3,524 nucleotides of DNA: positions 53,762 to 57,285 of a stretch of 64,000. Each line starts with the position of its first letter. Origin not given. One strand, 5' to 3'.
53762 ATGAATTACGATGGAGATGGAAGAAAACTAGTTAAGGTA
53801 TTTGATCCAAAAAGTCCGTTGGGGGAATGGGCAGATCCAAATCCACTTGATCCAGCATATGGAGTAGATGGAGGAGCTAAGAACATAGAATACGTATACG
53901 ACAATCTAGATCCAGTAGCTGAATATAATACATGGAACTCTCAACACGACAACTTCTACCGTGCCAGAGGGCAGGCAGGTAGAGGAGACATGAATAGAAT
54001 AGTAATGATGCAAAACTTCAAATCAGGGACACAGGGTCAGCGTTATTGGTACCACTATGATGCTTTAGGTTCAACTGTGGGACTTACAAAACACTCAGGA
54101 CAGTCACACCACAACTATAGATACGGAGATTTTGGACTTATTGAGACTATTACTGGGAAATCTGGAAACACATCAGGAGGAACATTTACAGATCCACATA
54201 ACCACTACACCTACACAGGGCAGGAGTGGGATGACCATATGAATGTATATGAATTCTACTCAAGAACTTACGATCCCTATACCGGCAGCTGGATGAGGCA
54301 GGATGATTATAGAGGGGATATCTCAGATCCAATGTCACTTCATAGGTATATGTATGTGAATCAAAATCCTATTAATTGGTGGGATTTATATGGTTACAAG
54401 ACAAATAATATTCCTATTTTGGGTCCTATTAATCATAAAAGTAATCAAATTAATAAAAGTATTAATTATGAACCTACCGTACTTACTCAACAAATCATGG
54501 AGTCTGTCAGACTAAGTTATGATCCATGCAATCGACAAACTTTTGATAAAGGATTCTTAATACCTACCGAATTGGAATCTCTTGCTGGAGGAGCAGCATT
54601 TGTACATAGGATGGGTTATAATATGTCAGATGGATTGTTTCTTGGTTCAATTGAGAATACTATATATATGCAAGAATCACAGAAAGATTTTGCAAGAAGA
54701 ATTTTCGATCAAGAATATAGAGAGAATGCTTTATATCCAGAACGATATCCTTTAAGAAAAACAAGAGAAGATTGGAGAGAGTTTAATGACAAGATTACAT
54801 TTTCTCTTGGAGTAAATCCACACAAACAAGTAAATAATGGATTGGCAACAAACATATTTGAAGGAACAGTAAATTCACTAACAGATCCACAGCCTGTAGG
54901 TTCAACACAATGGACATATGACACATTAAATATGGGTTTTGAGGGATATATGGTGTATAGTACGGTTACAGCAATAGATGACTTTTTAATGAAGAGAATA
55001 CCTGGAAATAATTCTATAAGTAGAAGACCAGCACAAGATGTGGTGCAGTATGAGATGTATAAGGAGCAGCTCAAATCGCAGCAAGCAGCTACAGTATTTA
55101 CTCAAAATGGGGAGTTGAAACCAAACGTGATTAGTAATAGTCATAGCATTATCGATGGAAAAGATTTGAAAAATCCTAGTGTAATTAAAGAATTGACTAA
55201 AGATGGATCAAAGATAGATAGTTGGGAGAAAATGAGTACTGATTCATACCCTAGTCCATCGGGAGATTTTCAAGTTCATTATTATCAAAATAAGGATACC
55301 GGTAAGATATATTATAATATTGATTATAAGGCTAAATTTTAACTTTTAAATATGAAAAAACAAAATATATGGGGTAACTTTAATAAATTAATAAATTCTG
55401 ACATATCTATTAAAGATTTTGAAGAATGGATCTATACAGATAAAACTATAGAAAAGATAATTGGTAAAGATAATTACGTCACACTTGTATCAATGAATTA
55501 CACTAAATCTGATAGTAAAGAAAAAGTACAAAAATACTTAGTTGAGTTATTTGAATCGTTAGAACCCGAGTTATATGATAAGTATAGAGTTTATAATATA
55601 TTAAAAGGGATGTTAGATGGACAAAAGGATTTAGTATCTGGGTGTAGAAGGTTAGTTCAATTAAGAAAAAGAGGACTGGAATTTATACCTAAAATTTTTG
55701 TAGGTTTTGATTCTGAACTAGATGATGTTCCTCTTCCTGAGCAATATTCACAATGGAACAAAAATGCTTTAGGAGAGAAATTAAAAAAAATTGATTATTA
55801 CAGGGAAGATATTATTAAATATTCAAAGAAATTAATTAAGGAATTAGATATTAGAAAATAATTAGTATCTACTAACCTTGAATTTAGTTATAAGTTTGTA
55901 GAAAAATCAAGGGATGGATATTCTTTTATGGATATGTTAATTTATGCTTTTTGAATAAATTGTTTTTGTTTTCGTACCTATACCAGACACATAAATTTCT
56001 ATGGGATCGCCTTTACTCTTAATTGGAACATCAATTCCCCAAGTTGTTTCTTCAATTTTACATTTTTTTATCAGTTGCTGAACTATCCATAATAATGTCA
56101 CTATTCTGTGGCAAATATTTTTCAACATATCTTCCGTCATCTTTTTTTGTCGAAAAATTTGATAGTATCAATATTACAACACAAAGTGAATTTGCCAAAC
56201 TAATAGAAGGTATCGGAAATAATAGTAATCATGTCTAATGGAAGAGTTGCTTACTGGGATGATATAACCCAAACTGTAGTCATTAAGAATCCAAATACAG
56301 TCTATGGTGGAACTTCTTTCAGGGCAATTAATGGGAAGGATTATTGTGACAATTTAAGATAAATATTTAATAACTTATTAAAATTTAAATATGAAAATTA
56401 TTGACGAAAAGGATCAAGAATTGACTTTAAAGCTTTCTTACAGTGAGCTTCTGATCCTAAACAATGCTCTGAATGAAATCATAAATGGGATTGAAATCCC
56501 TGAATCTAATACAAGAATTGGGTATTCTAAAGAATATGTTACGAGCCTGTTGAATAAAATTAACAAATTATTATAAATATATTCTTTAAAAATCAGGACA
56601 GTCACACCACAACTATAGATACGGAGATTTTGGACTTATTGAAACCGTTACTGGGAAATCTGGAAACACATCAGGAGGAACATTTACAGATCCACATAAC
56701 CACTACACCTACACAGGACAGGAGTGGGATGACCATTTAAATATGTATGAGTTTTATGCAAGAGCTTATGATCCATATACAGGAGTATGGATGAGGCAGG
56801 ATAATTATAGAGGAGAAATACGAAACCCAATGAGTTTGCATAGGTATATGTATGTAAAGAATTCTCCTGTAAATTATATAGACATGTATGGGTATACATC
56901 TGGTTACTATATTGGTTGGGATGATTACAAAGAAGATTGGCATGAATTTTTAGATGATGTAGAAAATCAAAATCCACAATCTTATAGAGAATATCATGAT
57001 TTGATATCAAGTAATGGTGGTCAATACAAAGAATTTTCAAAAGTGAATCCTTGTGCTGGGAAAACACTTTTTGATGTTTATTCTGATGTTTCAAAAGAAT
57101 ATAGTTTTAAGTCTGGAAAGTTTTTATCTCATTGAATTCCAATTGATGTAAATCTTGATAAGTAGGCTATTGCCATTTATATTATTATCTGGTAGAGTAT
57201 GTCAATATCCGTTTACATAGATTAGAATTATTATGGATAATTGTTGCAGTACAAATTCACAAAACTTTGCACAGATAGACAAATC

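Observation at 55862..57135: Orphan rhs toxin-tip array: decayed frameshifted tip plus small ORF, then a start-less cassette retaining ~300 nt of rhs core homology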

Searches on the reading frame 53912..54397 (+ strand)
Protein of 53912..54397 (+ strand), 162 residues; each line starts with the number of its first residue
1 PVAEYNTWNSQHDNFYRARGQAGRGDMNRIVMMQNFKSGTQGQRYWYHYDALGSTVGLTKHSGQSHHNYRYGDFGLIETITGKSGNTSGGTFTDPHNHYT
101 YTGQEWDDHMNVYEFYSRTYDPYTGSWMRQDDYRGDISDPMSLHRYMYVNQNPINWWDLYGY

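Call 32: find_related_loci(query=A1, collection=genome_contigs, flank=6000)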
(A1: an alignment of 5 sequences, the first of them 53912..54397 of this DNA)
Query A1 (162 aa) in genome_contigs; peptide patterns used: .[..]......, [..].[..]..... (x = any residue, [..] = any of these).
73 stretches matched a pattern; 39 encode a relative of the query (tblastn E <= 1e-3); 39 distinct loci.
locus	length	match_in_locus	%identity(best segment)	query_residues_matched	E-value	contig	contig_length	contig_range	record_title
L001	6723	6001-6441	60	1-162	5e-62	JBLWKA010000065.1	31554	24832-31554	MAG: Oscillochloridaceae bacterium umkhey_bin13 bin13_contig_65, whole genome shotgun sequence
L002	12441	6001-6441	57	1-162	1e-59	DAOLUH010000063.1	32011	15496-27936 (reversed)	MAG TPA_asm: Anaerolineae bacterium isolate AMR_MDS_4610 NODE_1481_length_32011_cov_19.838278, whole genome shotgun sequ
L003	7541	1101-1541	56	1-162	9e-57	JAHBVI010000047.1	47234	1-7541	MAG: Anaerolineae bacterium isolate ACE_CHL11 CHL11_47, whole genome shotgun sequence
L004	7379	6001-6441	55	1-162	1e-55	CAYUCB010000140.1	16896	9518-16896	MAG TPA_asm: uncultured Caldilineaceae bacterium isolate binchicken_co186_200 genome assembly, contig: NODE_4159_length_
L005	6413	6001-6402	58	1-149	4e-54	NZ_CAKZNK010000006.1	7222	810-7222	MAG: uncultured Chloroflexus sp. isolate SRR5214706_bin.59_CONCOCT_v1.1_MAG ERZ1744544.4277, whole genome shotgun sequen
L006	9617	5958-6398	54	1-162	1e-52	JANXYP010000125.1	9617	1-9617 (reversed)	MAG: Chloroflexi bacterium isolate GL140_3_metabat_63 GL140_3_k141_2130405, whole genome shotgun sequence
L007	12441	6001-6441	52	1-162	1e-49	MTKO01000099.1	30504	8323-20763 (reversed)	Candidatus Electrothrix aarhusensis isolate MCF Contig47, whole genome shotgun sequence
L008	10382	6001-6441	52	1-162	2e-49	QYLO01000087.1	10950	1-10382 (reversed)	MAG: Candidatus Electrothrix gigas isolate AU1_5 NODE_87_length_10950_cov_112.855, whole genome shotgun sequence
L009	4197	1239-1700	51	1-162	3e-49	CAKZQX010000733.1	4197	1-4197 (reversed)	MAG TPA_asm: uncultured Chloroflexaceae bacterium isolate SRR4030105_bin.95_CONCOCT_v1.1_MAG genome assembly, contig: ER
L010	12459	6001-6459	50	1-162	4e-49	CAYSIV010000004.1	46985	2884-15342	MAG TPA_asm: uncultured Anaerolineales bacterium isolate SRP119689_co1_311 genome assembly, contig: NODE_856_length_4698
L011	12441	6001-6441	51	1-162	9e-49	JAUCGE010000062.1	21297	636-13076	Desulfobacterales bacterium HSG16 NODE_86_length_21297, whole genome shotgun sequence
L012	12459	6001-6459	47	1-162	5e-48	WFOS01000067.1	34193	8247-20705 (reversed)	MAG: Ardenticatena sp. isolate S012_161 k151_316337, whole genome shotgun sequence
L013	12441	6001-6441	50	1-162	7e-48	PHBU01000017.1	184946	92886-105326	MAG: Chloroflexi bacterium HGW-Chloroflexi-6 bjp_ig2157_scaffold_73, whole genome shotgun sequence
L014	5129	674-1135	50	1-162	1e-47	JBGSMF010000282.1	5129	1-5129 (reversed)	MAG: Thermoflexales bacterium isolate JTS-AC224 k141_1713541, whole genome shotgun sequence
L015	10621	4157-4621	50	1-162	2e-47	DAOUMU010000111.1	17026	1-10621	MAG TPA_asm: Anaerolineae bacterium isolate W92_265 k127_560294, whole genome shotgun sequence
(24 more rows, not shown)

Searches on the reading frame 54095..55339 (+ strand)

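Call 9: search_protein_families(library=pfam, max_evalue=1, proteins=[window:54095-55339:+])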
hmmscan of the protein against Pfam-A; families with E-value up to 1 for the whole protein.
window:54095-55339:+ (415 aa): 1 family
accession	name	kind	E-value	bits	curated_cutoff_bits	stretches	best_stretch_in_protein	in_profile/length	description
PF21159.3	FlgK_2nd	-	0.035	14.9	24.7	1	246-295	9-55/116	Flagellar hook-associated protein 1, D3 domain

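Call 10: search_protein_families(library=ncbifam, max_evalue=1, proteins=[window:54095-55339:+])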
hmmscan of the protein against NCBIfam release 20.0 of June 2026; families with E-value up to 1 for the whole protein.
window:54095-55339:+ (415 aa): 1 family
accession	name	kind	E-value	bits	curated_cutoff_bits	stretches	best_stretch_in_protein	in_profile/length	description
TIGR03696.1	Rhs_assc_core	domain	6.8e-13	48.9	32.5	1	30-100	12-75/76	RHS repeat-associated core domain-containing protein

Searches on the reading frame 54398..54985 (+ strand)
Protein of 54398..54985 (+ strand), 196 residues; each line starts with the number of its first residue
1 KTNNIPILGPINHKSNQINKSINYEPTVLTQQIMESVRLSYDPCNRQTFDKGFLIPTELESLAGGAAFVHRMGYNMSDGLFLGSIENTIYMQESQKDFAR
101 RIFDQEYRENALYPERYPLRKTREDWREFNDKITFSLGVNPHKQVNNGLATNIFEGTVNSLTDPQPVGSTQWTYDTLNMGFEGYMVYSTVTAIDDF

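Call 53: search_protein_families(library=pfam, max_evalue=10, proteins=[window:54398-54985:+])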
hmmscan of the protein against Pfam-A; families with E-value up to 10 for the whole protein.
window:54398-54985:+ (196 aa): 1 family
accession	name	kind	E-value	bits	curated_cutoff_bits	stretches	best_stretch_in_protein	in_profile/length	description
PF21159.3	FlgK_2nd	-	0.016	16.1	24.7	1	145-193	9-54/116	Flagellar hook-associated protein 1, D3 domain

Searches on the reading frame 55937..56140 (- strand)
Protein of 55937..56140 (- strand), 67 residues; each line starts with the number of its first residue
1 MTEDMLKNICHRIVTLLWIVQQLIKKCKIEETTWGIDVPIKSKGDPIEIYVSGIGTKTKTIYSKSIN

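Call 9: search_protein_families(library=pfam, max_evalue=1, proteins=[window:55937-56140:-])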
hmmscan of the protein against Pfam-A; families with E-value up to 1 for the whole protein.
window:55937-56140:- (67 aa): 1 family
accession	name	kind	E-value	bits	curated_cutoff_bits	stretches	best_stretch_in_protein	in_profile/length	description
PF02346.21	Vac_Fusion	-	0.031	14.4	24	1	6-31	2-27/56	Chordopoxvirus multifunctional envelope protein A27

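Call 10: search_protein_families(library=ncbifam, max_evalue=1, proteins=[window:55937-56140:-])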
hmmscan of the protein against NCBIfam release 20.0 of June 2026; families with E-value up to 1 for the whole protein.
window:55937-56140:- (67 aa): 0 families

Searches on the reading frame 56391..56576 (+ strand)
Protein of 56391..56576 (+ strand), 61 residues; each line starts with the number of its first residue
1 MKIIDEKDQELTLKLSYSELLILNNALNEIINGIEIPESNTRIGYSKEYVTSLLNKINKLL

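Call 9: search_protein_families(library=pfam, max_evalue=1, proteins=[window:56391-56573:+])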
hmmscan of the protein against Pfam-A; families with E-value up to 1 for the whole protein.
window:56391-56573:+ (61 aa): 1 family
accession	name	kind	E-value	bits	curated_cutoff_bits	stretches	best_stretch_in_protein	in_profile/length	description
PF18039.7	UBA_6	-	0.067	13.7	23.5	0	41-58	9-26/42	UBA-like domain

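Call 10: search_protein_families(library=ncbifam, max_evalue=1, proteins=[window:56391-56573:+])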
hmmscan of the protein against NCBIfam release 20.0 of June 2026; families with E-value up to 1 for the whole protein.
window:56391-56573:+ (61 aa): 1 family
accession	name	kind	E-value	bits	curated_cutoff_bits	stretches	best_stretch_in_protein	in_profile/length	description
TIGR02912.1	sulfite_red_C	equivalog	0.17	10.9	324.1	1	14-47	64-97/314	sulfite reductase subunit C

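Call 13: find_encoding_contigs(protein=window:56391-56576:+, flank=10000, max_places=10)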
Protein window:56391-56576:+ (61 aa): no gene with exactly this product is on record in the collection.

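Call 83: search_dna_similar(query=window:56391-56573:+, collection=plasmids, mode=protein, max_evalue=1, max_rows=15)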
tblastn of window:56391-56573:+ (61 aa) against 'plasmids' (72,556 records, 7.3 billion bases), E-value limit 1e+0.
No match.

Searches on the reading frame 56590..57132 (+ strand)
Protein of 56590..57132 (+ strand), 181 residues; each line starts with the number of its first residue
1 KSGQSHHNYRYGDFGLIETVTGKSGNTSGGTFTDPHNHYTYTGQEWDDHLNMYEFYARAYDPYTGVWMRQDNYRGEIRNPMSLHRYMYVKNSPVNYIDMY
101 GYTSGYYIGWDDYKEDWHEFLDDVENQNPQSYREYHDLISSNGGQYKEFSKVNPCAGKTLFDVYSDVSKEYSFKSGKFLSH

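Call 9: search_protein_families(library=pfam, max_evalue=1, proteins=[window:56590-57132:+])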
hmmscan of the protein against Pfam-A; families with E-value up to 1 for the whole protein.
window:56590-57132:+ (181 aa): 1 family
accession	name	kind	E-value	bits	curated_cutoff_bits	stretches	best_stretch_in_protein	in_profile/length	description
PF22199.2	FKBP26_IF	-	0.27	11.7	27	1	52-79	5-32/46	FKBP26, IF domain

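Call 10: search_protein_families(library=ncbifam, max_evalue=1, proteins=[window:56590-57132:+])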
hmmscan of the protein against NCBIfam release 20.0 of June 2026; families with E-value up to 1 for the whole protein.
window:56590-57132:+ (181 aa): 1 family
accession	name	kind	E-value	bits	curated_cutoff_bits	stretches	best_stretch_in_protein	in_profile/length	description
TIGR03696.1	Rhs_assc_core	domain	1.8e-14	54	32.5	1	29-101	12-75/76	RHS repeat-associated core domain-containing protein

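Call 14: find_homologous_proteins(query=window:56590-57132:+)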
Query window:56590-57132:+ (181 aa): 4 proteins with E <= 0.001 among 26 candidates.
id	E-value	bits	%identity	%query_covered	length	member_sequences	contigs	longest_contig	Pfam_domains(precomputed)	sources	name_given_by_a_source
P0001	2.6e-110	385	99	91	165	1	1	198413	-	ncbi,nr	ncbi:hypothetical protein GF362_03235 [Candidatus Dojkabacteria bacterium]|nr:hypothetical protein [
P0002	1.1e-33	135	59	57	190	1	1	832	-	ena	-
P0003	5.7e-24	103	52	56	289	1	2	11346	-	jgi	jgi:RHS repeat-associated protein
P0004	9.4e-21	93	50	54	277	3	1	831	PF05593.20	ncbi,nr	ncbi:MAG: hypothetical protein GY869_11860, partial [Planctomycetes bacterium]|nr:hypothetical prote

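Call 16: find_encoding_contigs(protein=P0001, flank=10000, max_places=10)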
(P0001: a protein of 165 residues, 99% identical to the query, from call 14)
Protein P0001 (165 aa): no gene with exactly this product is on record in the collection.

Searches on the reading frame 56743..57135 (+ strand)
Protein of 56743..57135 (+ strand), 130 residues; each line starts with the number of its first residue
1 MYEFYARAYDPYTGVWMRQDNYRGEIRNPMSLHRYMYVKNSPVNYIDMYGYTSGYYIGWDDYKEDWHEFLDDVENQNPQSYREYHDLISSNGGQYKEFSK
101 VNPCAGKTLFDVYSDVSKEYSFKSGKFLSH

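Call 12: find_encoding_contigs(protein=window:56743-57135:+, flank=10000, max_places=10)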
Protein window:56743-57135:+ (130 aa): no gene with exactly this product is on record in the collection.
